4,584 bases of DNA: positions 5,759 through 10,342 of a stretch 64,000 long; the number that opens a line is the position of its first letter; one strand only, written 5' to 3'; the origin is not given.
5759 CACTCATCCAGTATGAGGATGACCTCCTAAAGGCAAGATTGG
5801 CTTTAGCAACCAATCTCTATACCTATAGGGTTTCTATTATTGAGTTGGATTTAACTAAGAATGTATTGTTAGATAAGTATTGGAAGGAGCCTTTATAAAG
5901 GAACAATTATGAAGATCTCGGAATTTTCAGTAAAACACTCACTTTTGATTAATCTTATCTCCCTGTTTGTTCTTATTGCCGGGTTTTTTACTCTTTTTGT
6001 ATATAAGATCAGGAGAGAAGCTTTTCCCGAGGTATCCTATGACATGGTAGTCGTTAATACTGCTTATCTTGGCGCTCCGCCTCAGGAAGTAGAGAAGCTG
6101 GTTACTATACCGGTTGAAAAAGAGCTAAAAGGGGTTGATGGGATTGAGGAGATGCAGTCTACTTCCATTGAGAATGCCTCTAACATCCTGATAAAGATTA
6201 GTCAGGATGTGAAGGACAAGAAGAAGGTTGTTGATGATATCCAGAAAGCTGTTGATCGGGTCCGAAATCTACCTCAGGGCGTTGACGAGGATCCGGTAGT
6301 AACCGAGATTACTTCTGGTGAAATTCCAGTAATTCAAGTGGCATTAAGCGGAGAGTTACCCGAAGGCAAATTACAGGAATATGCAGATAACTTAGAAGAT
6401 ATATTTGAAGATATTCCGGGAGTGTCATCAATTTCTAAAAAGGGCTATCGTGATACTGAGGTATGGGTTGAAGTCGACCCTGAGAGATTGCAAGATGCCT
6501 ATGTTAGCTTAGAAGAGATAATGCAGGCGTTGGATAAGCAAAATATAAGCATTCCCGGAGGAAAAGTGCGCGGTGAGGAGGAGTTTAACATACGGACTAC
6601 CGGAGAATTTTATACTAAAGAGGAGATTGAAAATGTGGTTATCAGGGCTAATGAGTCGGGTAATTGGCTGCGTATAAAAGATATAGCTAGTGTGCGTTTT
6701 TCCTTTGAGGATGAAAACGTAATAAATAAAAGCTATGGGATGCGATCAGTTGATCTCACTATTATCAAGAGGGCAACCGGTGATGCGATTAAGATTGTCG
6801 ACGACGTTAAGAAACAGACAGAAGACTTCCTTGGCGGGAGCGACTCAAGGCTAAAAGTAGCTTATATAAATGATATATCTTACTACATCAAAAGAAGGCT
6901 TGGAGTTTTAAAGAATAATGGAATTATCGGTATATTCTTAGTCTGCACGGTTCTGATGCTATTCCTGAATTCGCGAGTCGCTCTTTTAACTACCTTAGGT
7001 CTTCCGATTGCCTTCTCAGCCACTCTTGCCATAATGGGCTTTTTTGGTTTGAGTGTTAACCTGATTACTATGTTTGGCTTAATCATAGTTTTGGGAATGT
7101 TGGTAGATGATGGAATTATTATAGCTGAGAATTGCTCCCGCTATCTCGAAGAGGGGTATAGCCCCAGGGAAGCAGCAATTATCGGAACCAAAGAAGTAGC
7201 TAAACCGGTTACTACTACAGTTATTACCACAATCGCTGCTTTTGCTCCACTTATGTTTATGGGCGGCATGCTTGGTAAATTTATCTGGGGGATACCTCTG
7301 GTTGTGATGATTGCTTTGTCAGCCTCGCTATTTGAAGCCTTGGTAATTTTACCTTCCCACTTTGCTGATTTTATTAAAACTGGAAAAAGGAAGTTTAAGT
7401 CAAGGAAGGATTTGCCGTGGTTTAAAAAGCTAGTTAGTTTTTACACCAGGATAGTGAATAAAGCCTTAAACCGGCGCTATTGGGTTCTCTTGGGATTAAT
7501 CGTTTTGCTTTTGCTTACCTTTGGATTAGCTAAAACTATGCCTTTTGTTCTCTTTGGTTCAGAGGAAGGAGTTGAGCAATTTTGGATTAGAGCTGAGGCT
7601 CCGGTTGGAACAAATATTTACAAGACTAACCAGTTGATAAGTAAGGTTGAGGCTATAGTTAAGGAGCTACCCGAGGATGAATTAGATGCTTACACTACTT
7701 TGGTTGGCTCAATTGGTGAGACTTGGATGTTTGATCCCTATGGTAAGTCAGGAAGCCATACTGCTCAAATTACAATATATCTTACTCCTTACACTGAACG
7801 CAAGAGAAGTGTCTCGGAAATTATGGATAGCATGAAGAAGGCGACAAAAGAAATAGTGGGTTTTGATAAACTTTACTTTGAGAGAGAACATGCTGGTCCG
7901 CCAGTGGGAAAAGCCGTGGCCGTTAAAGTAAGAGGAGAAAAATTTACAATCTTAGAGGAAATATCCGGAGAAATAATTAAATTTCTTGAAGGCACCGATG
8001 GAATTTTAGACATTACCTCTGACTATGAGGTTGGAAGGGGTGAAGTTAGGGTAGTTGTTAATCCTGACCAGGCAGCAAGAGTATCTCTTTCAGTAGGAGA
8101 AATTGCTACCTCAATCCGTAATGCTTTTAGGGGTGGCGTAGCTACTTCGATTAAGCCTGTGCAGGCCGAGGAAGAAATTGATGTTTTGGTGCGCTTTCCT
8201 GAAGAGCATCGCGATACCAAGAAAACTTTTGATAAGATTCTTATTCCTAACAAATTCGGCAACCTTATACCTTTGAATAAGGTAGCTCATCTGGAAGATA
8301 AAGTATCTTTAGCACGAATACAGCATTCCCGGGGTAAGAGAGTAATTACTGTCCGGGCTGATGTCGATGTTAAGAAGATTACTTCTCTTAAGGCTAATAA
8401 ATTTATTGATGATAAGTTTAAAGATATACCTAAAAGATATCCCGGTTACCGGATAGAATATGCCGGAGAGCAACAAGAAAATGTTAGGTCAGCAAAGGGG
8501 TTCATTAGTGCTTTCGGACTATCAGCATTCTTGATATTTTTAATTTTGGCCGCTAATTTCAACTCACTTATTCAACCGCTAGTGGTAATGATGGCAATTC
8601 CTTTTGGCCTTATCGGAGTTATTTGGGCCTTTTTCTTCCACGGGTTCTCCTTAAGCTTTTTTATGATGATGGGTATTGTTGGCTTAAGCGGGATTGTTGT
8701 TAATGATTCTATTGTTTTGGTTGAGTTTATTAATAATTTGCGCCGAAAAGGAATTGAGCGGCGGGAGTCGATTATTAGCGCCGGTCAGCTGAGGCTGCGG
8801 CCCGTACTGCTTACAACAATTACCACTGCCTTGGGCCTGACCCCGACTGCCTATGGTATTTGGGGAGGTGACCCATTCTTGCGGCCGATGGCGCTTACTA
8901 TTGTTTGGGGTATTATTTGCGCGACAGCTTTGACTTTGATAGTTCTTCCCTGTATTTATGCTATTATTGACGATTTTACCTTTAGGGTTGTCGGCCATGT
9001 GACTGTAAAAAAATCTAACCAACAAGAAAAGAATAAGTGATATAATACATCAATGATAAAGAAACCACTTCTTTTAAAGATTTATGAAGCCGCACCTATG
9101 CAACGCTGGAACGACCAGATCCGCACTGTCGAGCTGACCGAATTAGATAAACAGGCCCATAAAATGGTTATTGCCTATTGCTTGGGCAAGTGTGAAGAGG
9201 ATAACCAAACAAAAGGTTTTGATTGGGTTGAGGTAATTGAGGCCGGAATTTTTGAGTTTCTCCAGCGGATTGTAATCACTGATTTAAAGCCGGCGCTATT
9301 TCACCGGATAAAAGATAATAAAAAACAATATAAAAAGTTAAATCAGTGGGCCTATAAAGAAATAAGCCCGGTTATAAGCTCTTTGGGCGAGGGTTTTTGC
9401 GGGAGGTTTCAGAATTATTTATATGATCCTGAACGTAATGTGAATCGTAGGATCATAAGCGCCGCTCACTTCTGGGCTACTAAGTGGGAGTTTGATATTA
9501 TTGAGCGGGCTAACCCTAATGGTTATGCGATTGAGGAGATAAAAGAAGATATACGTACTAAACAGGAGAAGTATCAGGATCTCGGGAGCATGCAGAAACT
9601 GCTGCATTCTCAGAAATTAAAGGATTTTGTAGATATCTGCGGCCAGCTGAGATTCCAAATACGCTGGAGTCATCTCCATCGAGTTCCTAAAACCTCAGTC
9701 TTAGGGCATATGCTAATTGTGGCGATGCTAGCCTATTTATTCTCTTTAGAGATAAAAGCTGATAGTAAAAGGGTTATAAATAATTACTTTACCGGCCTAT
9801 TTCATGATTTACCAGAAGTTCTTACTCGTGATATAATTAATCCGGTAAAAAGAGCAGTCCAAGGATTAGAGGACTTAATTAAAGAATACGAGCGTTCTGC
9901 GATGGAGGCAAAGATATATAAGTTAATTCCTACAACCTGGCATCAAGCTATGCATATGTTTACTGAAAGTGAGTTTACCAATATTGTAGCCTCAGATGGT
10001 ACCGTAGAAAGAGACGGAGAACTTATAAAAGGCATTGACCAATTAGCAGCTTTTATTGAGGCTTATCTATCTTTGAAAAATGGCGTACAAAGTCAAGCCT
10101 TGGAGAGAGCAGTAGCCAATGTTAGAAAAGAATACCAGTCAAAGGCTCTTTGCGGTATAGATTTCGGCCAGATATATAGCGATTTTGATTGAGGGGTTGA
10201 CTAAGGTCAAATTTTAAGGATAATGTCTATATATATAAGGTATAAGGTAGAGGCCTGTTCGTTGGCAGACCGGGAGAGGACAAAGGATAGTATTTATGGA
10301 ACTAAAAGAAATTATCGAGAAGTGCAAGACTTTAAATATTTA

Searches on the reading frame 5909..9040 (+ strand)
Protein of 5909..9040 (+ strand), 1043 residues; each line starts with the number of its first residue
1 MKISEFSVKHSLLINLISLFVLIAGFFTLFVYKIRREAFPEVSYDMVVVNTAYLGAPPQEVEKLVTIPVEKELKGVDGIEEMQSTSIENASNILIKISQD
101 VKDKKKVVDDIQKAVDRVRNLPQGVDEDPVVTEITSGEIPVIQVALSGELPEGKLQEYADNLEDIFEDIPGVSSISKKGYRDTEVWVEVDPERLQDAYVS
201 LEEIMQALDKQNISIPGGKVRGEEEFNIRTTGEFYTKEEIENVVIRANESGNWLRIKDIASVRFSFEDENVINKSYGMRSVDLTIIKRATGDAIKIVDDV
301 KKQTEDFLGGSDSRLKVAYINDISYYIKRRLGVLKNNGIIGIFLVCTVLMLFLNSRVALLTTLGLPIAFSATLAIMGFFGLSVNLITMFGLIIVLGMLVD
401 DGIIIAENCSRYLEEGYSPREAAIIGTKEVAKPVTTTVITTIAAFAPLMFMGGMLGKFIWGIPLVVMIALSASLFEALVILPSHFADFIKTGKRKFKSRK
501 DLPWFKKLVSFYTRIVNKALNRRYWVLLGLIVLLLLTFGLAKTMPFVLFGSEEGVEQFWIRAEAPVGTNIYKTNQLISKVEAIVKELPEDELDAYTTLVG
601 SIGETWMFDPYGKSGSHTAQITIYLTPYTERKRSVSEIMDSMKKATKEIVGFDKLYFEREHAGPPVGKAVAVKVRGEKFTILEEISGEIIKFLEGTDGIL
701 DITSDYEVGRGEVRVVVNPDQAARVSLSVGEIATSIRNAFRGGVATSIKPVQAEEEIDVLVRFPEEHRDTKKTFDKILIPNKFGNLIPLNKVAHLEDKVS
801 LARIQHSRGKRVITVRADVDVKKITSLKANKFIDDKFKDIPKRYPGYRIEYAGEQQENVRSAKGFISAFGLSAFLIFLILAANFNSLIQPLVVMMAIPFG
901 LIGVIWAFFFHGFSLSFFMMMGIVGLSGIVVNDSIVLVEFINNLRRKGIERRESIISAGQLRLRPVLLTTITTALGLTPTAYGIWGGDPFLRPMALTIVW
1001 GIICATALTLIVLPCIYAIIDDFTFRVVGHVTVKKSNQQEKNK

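Call 62: search_protein_families(library=pfam, proteins=[window:5909-9040:+], max_evalue=0.00001)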
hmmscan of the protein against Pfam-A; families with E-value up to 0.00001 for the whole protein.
window:5909-9040:+ (1043 aa): 3 families
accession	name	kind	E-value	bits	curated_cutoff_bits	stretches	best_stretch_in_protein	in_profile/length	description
PF00873.25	ACR_tran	-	2e-191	638.7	28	1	3-1020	1-1020/1021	AcrB/AcrD/AcrF family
PF02355.23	SecD_SecF_C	-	2.8e-08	33.8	20.5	0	342-474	37-172/189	Protein export membrane protein SecD/SecF, C-terminal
PF03176.21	MMPL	-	5.2e-06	26.1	20.5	0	318-505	132-319/333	MMPL family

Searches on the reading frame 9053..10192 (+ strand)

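Call 62: search_protein_families(library=pfam, proteins=[window:9053-10192:+], max_evalue=0.00001)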
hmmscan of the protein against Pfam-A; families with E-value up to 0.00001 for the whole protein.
window:9053-10192:+ (379 aa): 2 families
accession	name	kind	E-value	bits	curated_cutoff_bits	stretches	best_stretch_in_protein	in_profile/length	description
PF13023.12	HD_3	-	8.1e-26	91.3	22.5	1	196-348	1-142/165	HD domain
PF12917.13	YfbR-like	-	3.5e-22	79.4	25.9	1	192-346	2-150/182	5'-deoxynucleotidase YfbR-like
